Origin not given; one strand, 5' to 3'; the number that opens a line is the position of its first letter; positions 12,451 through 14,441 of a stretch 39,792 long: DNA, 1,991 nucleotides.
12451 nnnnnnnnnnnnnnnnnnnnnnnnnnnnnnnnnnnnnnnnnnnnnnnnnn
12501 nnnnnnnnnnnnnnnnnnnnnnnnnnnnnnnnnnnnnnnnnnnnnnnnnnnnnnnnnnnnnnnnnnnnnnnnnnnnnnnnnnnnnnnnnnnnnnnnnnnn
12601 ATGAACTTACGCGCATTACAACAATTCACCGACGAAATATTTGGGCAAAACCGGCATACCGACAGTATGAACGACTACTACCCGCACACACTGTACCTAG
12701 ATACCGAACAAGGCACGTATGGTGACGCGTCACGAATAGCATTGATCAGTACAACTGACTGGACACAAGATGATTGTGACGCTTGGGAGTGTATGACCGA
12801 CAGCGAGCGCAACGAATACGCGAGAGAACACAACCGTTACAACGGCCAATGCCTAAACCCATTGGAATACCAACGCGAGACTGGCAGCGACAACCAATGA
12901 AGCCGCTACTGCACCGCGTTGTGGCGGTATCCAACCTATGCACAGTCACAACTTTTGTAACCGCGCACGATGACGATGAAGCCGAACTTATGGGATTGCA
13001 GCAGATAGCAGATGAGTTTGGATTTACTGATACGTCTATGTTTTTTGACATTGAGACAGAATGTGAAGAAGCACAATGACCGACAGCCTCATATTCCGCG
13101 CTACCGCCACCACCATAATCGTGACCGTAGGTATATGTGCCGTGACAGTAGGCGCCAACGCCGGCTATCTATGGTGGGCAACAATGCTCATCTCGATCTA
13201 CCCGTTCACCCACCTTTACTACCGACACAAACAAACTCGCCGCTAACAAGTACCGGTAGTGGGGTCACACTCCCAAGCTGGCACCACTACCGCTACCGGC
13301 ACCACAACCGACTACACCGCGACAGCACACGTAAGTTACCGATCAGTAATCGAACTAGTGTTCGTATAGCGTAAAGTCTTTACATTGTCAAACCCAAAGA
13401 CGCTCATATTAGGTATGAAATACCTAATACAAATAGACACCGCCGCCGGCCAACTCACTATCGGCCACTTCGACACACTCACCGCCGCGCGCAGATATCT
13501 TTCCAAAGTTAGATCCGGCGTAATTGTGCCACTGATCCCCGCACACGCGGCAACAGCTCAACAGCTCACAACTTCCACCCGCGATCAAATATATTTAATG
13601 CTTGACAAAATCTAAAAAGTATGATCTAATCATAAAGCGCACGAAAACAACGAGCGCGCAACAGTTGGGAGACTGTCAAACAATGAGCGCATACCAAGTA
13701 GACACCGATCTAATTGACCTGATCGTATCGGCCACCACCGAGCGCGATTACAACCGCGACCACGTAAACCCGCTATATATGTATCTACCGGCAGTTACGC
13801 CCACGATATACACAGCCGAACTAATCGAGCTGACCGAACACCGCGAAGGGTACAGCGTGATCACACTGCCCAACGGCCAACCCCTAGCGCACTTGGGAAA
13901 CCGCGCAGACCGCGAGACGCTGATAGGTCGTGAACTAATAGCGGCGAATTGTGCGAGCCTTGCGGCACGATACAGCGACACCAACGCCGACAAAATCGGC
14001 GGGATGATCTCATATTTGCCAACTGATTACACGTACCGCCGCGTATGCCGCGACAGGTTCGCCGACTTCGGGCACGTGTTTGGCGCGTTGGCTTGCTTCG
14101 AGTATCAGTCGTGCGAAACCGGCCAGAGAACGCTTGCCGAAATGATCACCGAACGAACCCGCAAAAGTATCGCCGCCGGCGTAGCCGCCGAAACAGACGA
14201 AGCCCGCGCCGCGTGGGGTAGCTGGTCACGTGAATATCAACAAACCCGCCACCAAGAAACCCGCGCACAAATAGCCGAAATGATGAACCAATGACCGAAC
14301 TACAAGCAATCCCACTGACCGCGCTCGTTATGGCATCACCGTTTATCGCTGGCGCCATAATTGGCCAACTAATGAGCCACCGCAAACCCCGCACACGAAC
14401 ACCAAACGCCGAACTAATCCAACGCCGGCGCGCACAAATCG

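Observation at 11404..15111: A+C-skewed cassette of about 10-11 unknown genes with twin promoters: best candidate for an undescribed takeover or anti-defence system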

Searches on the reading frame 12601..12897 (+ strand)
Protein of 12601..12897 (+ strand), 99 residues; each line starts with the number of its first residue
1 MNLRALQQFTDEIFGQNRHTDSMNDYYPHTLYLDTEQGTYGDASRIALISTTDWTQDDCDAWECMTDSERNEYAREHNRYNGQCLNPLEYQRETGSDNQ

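Call 15: search_protein_families(library=pfam, max_evalue=1, proteins=[window:12601-12897:+])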
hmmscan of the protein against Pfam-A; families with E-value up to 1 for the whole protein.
window:12601-12897:+ (99 aa): 0 families

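Call 16: search_protein_families(library=phrogs, max_evalue=1, proteins=[window:12601-12897:+])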
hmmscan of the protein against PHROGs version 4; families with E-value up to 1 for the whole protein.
window:12601-12897:+ (99 aa): 2 families
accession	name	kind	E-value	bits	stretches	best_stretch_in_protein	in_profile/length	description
phrog_6228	-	unknown function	0.024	16.1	1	34-73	54-91/92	-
phrog_22632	-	head and packaging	0.11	13.4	1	57-93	141-179/226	head protein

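Call 51: search_protein_families(library=ncbifam, max_evalue=1, proteins=[window:12601-12897:+])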
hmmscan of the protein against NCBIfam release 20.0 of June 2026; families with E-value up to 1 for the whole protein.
window:12601-12897:+ (99 aa): 0 families

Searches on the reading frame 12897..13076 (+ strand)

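Call 15: search_protein_families(library=pfam, max_evalue=1, proteins=[window:12897-13076:+])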
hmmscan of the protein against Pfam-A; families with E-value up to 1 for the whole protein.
window:12897-13076:+ (60 aa): 0 families

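Call 16: search_protein_families(library=phrogs, max_evalue=1, proteins=[window:12897-13076:+])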
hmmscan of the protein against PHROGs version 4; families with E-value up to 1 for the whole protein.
window:12897-13076:+ (60 aa): 1 family
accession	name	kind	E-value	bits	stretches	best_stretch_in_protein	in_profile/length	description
phrog_20164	-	unknown function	0.62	11.1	0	14-27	52-65/72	-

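Call 51: search_protein_families(library=ncbifam, max_evalue=1, proteins=[window:12897-13076:+])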
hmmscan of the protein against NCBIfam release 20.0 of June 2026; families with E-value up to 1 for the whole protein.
window:12897-13076:+ (60 aa): 0 families

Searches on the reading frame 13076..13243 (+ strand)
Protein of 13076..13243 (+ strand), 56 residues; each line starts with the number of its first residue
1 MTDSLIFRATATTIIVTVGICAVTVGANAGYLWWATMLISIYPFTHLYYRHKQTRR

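Call 51: search_protein_families(library=ncbifam, max_evalue=1, proteins=[window:13076-13243:+])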
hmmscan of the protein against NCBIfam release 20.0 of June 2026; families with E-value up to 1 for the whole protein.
window:13076-13243:+ (56 aa): 2 families
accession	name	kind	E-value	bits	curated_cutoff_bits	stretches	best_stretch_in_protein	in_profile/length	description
NF005435.1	PRK07021.1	equivalog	0.15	11.9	131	1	12-36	8-32/157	flagellar basal body-associated protein FliL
NF045516.2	SepX_GlpR_1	exception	0.93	9.3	160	1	12-55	191-234/293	divisome protein SepX/GlpR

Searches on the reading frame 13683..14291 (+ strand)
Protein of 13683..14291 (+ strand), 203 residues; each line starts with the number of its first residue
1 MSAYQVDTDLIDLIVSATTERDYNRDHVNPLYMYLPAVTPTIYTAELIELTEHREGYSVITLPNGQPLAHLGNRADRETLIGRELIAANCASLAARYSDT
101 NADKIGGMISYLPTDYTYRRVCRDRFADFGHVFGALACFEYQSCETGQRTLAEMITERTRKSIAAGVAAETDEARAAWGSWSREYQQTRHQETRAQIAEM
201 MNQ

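Call 15: search_protein_families(library=pfam, max_evalue=1, proteins=[window:13683-14291:+])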
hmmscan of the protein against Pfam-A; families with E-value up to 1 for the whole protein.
window:13683-14291:+ (203 aa): 1 family
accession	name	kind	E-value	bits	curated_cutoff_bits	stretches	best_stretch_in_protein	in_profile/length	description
PF08765.17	Mor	-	0.022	15.2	24.9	1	84-125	22-63/107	Mor transcription activator family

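Call 16: search_protein_families(library=phrogs, max_evalue=1, proteins=[window:13683-14291:+])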
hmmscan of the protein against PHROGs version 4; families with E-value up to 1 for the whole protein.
window:13683-14291:+ (203 aa): 1 family
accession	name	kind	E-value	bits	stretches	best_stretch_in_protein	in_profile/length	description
phrog_26899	-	unknown function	0.71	10.7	0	180-202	14-36/44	-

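Call 20: find_related_loci(query=window:13683-14291:+, collection=viral_contigs, flank=8000)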
Query window:13683-14291:+ (203 aa) in viral_contigs; peptide patterns used: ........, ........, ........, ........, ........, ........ (x = any residue, [..] = any of these).
24 stretches matched a pattern; 7 encode a relative of the query (tblastn E <= 1e-3); 6 distinct loci.
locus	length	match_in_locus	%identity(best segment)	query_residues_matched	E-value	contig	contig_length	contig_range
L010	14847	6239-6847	88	1-203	7e-124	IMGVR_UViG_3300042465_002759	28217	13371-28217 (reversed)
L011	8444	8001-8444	93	1-148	2e-93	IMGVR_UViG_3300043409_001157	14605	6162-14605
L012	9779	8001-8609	96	1-203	6e-135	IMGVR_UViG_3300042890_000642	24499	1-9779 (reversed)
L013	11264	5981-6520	47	1-184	4e-45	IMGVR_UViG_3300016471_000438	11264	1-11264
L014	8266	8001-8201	37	129-201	7e-9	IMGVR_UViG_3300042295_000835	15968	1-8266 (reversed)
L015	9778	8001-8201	37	129-201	7e-9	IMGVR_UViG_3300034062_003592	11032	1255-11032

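Call 25: search_solved_structures(query=window:13683-14291:+, max_evalue=10)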
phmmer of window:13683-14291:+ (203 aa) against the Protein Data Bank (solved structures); distinct sequences matched with E-value up to 10: 1.
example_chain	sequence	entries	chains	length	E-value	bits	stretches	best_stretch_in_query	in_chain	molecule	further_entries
6q2n_C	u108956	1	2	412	3.3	10.7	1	137-179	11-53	GDNF family receptor alpha-1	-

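Call 29: find_homologous_proteins(query=window:13683-14291:+, max_evalue=0.001)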
Query window:13683-14291:+ (203 aa): 57 proteins with E <= 0.001 among 332 candidates.
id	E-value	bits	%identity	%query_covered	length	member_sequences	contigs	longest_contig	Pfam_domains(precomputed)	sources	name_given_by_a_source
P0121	1.7e-123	428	94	100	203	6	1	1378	-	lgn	-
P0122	8.5e-121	419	92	100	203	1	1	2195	-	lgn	-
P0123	9.9e-121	419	91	100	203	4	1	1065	-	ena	-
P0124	3.7e-120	417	91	100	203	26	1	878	-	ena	-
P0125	1.4e-118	412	90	100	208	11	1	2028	-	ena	-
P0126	1.1e-117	409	89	100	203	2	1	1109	-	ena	-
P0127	2.0e-117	408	88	100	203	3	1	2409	-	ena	-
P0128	5.3e-117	406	89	100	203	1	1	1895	-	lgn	-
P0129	1.9e-116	405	88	100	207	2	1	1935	-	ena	-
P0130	6.9e-116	403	89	100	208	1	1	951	-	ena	-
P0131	8.6e-116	402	87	100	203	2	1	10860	-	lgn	-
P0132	9.9e-116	402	88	100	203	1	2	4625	-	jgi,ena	jgi:hypothetical protein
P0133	8.1e-115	399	88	100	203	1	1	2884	-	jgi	-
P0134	8.6e-115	399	86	100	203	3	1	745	-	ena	-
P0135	2.3e-114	398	87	100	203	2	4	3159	-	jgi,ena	-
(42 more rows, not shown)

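Call 40: list_cluster_members(proteins=[P0001, window:13683-14291:+, window:14494-15108:+, window:16000-17976:+])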
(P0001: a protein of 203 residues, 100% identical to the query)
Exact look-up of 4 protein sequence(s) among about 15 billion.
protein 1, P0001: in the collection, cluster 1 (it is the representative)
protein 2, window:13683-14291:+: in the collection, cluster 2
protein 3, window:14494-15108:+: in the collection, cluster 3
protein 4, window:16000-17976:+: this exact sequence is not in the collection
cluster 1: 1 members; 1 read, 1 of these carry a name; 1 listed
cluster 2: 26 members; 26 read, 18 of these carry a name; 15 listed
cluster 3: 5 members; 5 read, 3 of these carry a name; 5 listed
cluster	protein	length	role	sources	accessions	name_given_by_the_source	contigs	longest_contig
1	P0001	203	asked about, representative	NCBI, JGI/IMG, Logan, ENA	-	hypothetical protein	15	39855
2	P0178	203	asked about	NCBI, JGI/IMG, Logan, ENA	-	hypothetical protein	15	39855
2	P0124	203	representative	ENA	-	-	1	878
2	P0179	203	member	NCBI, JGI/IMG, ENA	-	hypothetical protein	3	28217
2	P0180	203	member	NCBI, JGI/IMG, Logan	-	hypothetical protein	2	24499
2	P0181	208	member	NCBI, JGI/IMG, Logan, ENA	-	hypothetical protein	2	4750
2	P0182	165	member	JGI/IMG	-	hypothetical protein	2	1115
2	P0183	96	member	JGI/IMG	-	hypothetical protein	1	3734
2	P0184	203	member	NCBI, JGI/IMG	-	hypothetical protein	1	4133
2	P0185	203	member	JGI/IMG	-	hypothetical protein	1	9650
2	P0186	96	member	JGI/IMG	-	hypothetical protein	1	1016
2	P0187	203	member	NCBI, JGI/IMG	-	hypothetical protein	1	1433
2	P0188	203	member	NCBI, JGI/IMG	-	hypothetical protein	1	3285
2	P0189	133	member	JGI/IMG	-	hypothetical protein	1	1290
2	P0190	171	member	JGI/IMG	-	hypothetical protein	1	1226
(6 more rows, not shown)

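Call 41: predict_structure(alignment_id=A3)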
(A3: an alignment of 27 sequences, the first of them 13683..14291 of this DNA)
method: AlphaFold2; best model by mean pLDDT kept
length: 203 residues; sequences in the alignment: 27
mean_pLDDT: 86.7   pTM: 0.83
mean pLDDT of the five models: 86.7, 82.6, 82.5, 79.6, 78.2
residues with pLDDT >= 90: 126; 70-90: 54; 50-70: 20; < 50: 3
segments of 3 or more residues with pLDDT < 50: none
pLDDT, mean of each block of 10 residues (from residue 1): 80 95 80 89 93 92 71 78 95 92 93 94 93 95 82 94 88 55 82 92 84
secondary structure, 60 per line:
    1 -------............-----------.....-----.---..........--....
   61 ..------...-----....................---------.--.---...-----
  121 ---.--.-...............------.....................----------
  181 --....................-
elements in order: H8-19 E31-35 H45-50 E51-54 E57-62 H77-96 H129-143 H151-170 H183-202

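Call 44: fold_search(model_id=the predicted structure, library=pdb)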
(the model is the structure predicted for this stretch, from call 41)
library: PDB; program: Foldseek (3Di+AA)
matches with E <= 10: 31; with E <= 0.001: 0
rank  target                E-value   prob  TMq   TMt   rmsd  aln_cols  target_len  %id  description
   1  7ogp_D                2.8e+00  0.04  0.16  0.08  12.6       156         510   12  Structure of the apo-state of the bacteriophage PhiKZ non-virion RNA polymerase - class including clamp (released 2021-07-07)
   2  7ogr_D                3.1e+00  0.04  0.15  0.09  11.9       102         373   16  Structure of the apo-state of the bacteriophage PhiKZ non-virion RNA polymerase (released 2021-07-07)
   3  8fbf_B                3.1e+00  0.02  0.13  0.05  15.5       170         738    9  Crystal structure of OrfX2 from Clostridium botulinum E1 (released 2022-12-21)
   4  4dwq_A                4.0e+00  0.01  0.10  0.06  16.2       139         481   11  RNA ligase RtcB-GMP/Mn(2+) complex (released 2012-09-05)
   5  9rjs_D                4.2e+00  0.04  0.15  0.07  11.9       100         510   16  Structure of the Bacteriophage PhiKZ non-virion RNA Polymerase bound to an analogue of its promoter (released 2025-07-16)
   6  8que_D                4.2e+00  0.03  0.15  0.06  12.0       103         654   16  Structure of the Bacteriophage PhiKZ non-virion RNA Polymerase bound to DNA and RNA (released 2024-07-31)
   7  3lr8_B                5.0e+00  0.01  0.14  0.18  16.5       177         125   11  Self-assembly of spider silk proteins is controlled by a pH-sensitive relay (released 2010-05-12)
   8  8fbf_A                5.3e+00  0.01  0.13  0.05  15.7       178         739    8  Crystal structure of OrfX2 from Clostridium botulinum E1 (released 2022-12-21)
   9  2f8v_D                5.6e+00  0.03  0.10  0.10   9.5        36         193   19  Structure of full length telethonin in complex with the N-terminus of titin (released 2006-06-27)
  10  6hjy_D                5.6e+00  0.02  0.17  0.13  21.2       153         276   10  X-ray structure of a pentameric ligand gated ion channel from Erwinia chrysanthemi (ELIC) Delta8 truncation mutant in  (released 2019-10-09)
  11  3re4_B                5.6e+00  0.01  0.16  0.14  16.7       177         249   12  Crystal Structure of Archaeoglobus Fulgidus Rio1 Kinase bound to Toyocamycin. (released 2012-05-09)
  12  6hjy_A                5.9e+00  0.02  0.17  0.13  21.2       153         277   10  X-ray structure of a pentameric ligand gated ion channel from Erwinia chrysanthemi (ELIC) Delta8 truncation mutant in  (released 2019-10-09)
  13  4lrv_G                6.3e+00  0.02  0.14  0.19  13.1        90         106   13  Crystal structure of DndE from Escherichia coli B7A involved in DNA phosphorothioation modification (released 2013-08-28)
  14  3re4_A                6.6e+00  0.01  0.16  0.14  16.7       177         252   12  Crystal Structure of Archaeoglobus Fulgidus Rio1 Kinase bound to Toyocamycin. (released 2012-05-09)
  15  6hjy_E                7.5e+00  0.01  0.17  0.13  21.3       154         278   10  X-ray structure of a pentameric ligand gated ion channel from Erwinia chrysanthemi (ELIC) Delta8 truncation mutant in  (released 2019-10-09)
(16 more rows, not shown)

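Call 51: search_protein_families(library=ncbifam, max_evalue=1, proteins=[window:13683-14291:+])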
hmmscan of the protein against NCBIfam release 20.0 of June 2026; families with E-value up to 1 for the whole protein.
window:13683-14291:+ (203 aa): 0 families

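Call 57: search_solved_structures(query=A3, max_evalue=10)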
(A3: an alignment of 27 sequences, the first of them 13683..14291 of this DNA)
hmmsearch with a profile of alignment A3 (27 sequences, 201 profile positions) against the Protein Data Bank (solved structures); distinct sequences matched with E-value up to 10: 0.

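Call 61: search_dna_similar(query=window:13683-14291:+, collection=phages, mode=protein, max_evalue=1, max_rows=25)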
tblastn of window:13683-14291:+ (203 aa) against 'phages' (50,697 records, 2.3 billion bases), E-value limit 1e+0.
Records with a match: 5; places in all: 5; records where one place covers at least 80% of the query: 0.
Best place of each record, by identity: <60% 5.
By first word of the organism name: Caudoviricetes 5.
By host as written in the record: - 5.
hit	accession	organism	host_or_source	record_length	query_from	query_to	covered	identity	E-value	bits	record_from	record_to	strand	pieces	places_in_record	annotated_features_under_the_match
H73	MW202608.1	Caudoviricetes sp.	Manatee Spring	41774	85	148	32%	37.9%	6e-2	40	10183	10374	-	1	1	hypothetical protein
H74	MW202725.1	Caudoviricetes sp.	Manatee Spring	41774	85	148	32%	37.9%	6e-2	40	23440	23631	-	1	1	hypothetical protein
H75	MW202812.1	Caudoviricetes sp.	Manatee Spring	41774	85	148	32%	37.9%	6e-2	40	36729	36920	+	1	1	hypothetical protein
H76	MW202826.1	Caudoviricetes sp.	Manatee Spring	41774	85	148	32%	37.9%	6e-2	40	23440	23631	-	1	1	hypothetical protein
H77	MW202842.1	Caudoviricetes sp.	Manatee Spring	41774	85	148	32%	37.9%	6e-2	40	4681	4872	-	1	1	hypothetical protein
